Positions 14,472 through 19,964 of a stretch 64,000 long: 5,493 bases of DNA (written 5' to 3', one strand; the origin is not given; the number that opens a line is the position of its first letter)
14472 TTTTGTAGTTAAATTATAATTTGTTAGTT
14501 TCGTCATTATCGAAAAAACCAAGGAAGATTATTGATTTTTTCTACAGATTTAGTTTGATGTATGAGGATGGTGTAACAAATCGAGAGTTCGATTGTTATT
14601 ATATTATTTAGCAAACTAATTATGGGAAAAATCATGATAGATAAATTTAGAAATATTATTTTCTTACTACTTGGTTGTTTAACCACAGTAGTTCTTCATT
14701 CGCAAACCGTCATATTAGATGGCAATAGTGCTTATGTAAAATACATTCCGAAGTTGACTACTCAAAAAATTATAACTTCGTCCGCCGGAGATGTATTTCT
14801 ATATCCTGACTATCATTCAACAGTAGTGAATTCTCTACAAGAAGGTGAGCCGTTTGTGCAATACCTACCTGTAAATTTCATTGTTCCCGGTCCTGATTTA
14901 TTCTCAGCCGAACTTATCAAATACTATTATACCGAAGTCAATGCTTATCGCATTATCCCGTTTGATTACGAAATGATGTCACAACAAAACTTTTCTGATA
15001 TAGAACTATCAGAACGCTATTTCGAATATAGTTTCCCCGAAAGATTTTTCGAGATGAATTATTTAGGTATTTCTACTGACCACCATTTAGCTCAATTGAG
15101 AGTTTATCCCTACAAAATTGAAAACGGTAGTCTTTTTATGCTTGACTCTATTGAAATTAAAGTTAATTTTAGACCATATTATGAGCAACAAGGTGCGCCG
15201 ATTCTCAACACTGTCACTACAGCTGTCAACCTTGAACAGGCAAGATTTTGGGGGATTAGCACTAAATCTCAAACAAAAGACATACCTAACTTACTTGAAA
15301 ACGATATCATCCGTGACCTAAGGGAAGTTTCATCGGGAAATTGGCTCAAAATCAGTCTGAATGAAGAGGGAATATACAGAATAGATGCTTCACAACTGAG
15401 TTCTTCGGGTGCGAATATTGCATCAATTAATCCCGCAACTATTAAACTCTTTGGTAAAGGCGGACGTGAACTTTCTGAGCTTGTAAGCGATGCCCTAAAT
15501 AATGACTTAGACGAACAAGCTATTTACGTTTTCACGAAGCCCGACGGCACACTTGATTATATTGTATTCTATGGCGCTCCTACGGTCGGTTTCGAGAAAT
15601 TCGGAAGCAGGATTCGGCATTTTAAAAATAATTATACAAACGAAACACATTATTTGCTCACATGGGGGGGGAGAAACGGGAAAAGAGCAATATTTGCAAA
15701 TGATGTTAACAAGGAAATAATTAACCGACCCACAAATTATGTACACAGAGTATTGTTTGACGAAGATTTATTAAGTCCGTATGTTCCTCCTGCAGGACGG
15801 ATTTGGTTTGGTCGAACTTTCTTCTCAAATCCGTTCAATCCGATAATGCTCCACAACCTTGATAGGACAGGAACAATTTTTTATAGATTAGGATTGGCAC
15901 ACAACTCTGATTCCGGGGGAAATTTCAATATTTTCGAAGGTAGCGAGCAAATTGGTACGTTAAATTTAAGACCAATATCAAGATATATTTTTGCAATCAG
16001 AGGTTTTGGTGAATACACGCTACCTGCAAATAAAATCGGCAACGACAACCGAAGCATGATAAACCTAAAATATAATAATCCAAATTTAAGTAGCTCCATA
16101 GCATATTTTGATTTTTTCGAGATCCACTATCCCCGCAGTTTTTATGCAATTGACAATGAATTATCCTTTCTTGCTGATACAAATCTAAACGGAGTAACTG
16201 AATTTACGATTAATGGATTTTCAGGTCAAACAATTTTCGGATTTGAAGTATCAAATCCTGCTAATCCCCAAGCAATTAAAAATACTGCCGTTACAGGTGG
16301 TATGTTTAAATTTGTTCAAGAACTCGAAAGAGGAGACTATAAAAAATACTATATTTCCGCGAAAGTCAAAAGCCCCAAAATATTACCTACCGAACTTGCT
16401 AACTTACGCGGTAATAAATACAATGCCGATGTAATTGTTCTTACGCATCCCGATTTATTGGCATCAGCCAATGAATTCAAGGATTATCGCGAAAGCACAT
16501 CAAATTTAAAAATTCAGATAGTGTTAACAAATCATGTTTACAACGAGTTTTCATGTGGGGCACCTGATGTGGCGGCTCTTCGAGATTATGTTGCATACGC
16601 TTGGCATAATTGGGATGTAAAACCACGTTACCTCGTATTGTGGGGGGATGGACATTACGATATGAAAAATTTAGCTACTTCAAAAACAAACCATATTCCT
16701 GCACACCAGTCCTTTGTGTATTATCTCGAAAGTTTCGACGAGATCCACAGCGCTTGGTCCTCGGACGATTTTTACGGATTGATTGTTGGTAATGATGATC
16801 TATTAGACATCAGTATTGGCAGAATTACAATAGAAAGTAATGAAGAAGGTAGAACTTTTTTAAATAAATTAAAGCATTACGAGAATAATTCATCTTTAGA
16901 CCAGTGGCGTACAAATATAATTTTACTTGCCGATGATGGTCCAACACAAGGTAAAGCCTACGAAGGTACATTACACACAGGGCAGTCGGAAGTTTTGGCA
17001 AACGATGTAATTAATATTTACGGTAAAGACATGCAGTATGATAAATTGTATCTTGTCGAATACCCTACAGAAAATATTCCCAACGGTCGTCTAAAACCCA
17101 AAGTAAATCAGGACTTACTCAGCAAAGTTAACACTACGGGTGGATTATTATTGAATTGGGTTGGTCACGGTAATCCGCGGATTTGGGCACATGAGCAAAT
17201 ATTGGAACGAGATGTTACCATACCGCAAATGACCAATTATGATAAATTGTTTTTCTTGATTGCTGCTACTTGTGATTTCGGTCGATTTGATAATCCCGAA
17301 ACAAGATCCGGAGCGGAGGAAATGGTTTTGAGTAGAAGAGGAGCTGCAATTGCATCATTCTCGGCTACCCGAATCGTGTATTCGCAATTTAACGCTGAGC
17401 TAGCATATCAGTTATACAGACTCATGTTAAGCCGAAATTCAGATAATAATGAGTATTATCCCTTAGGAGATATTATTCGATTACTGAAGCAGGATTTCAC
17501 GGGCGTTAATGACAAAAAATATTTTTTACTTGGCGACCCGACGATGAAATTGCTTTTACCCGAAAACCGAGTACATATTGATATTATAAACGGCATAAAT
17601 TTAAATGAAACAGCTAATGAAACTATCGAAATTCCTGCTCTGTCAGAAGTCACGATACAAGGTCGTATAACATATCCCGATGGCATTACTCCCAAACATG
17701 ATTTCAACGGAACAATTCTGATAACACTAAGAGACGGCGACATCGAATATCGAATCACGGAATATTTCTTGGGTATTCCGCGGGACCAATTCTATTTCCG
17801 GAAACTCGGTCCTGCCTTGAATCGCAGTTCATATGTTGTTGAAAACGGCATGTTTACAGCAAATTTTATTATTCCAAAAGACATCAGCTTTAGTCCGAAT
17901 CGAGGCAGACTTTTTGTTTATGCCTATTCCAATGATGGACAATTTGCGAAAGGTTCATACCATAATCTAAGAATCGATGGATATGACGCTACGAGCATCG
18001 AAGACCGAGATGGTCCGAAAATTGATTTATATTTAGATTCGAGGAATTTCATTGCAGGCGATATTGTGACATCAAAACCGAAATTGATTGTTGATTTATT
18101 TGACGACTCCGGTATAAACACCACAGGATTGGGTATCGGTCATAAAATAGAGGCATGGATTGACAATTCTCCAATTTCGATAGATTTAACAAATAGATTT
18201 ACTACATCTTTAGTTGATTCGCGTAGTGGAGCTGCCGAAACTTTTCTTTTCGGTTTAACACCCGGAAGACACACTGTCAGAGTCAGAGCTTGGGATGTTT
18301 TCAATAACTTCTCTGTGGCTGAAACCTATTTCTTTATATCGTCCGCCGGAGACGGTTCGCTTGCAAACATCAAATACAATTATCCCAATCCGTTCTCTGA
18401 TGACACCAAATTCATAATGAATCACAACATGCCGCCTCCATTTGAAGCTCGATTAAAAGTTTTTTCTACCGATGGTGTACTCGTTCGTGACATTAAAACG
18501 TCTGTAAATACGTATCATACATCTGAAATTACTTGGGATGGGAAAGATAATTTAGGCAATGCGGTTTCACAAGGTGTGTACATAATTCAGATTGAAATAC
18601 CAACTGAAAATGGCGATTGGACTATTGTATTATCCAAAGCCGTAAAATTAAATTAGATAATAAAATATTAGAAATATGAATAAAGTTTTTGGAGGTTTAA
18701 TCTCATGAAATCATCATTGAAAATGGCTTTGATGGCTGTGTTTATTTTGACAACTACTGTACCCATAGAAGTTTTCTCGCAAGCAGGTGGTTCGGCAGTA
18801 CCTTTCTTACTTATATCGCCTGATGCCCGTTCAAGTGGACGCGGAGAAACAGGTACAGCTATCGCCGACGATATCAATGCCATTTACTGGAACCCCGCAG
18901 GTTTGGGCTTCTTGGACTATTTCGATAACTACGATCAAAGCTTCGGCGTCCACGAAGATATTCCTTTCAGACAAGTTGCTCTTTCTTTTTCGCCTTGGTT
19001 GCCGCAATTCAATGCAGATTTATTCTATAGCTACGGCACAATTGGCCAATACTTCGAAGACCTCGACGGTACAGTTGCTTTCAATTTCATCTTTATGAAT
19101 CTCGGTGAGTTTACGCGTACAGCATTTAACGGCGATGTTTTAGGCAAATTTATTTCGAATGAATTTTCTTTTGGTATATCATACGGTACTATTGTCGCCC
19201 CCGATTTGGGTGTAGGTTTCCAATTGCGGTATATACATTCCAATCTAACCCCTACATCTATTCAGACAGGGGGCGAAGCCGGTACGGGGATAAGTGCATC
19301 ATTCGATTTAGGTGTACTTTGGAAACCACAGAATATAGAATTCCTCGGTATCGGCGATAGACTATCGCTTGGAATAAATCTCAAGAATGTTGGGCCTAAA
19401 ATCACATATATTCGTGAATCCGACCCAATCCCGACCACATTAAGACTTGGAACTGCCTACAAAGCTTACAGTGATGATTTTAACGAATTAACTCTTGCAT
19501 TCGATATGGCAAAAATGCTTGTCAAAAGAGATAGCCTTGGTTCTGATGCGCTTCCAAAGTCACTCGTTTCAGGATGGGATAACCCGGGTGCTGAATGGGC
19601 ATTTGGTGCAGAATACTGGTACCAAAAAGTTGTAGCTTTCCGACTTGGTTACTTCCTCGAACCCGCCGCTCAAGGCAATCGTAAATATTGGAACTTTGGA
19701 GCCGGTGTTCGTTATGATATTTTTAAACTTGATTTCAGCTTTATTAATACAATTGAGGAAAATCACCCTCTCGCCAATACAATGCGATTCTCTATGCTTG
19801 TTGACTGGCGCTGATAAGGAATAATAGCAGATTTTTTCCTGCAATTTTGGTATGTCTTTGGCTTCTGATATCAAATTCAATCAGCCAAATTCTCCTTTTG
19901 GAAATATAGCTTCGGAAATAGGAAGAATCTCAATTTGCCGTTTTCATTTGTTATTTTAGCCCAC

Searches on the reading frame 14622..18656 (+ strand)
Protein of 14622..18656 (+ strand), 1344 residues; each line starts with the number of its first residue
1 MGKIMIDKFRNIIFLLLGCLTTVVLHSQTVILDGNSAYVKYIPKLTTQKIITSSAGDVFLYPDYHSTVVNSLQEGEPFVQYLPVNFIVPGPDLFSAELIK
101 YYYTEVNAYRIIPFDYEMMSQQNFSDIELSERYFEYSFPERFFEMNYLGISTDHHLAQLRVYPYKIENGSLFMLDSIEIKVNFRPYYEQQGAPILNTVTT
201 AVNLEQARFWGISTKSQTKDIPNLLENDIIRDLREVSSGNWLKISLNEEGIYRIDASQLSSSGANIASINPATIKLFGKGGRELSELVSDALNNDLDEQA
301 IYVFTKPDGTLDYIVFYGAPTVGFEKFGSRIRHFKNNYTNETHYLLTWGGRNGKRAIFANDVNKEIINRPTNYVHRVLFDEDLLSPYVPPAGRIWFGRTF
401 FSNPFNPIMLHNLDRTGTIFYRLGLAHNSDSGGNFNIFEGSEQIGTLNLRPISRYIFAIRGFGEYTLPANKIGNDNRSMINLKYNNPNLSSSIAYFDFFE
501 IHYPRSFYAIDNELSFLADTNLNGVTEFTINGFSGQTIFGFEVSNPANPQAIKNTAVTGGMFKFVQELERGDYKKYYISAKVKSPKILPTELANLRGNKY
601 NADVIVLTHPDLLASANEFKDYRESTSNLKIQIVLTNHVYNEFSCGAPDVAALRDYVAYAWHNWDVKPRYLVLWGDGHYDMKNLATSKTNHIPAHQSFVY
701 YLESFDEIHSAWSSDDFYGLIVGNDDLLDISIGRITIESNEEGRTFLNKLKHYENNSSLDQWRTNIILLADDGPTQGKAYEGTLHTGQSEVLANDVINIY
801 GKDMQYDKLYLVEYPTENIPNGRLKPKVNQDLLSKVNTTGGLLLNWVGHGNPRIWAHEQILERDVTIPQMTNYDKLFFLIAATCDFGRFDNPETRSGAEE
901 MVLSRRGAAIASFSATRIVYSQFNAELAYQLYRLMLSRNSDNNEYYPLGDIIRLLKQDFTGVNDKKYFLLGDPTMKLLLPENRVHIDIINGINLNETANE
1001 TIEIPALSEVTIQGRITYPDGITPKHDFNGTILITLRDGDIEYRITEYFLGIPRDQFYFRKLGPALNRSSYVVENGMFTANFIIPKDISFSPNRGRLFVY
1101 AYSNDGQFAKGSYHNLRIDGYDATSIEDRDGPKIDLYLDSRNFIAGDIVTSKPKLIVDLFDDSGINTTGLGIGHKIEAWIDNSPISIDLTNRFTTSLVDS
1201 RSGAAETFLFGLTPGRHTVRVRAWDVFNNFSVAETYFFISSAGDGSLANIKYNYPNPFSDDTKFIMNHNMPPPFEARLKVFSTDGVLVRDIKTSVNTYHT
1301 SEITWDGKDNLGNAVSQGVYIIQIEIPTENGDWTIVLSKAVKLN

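Call 74: search_protein_families(library=ncbifam, proteins=[window:14622-18656:+], max_evalue=0.00001)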
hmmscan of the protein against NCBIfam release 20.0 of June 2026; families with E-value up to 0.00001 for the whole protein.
window:14622-18656:+ (1344 aa): 2 families
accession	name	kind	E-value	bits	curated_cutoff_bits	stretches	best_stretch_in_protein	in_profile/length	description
NF033707.1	T9SS_sortase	equivalog_domain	3.2e-252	839.6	420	1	237-1330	3-1081/1095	type IX secretion system sortase PorU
NF052324.1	PorU_rel_Nterm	equivalog_domain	7.9e-48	163.3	450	1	240-979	31-767/879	putative type IX secretion system sortase PorU2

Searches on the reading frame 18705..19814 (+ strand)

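Call 74: search_protein_families(library=ncbifam, proteins=[window:18705-19814:+], max_evalue=0.00001)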
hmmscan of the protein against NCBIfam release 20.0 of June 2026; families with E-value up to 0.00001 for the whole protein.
window:18705-19814:+ (369 aa): 4 families
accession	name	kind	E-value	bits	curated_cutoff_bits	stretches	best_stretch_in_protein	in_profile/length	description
NF033709.1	PorV_fam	subfamily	5.5e-80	269.4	90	1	30-367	2-325/326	PorV/PorQ family protein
NF033710.1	T9SS_OM_PorV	equivalog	3.5e-71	240.3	250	2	27-274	21-251/367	type IX secretion system outer membrane channel protein PorV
NF033711.1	T9SS_PorQ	equivalog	6.1e-17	61.7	220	1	120-347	94-318/335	type IX secretion system protein PorQ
NF052325.1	PorVQ2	equivalog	1.6e-07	30.6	325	0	18-68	13-63/354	putative type IX sorting system protein PorV2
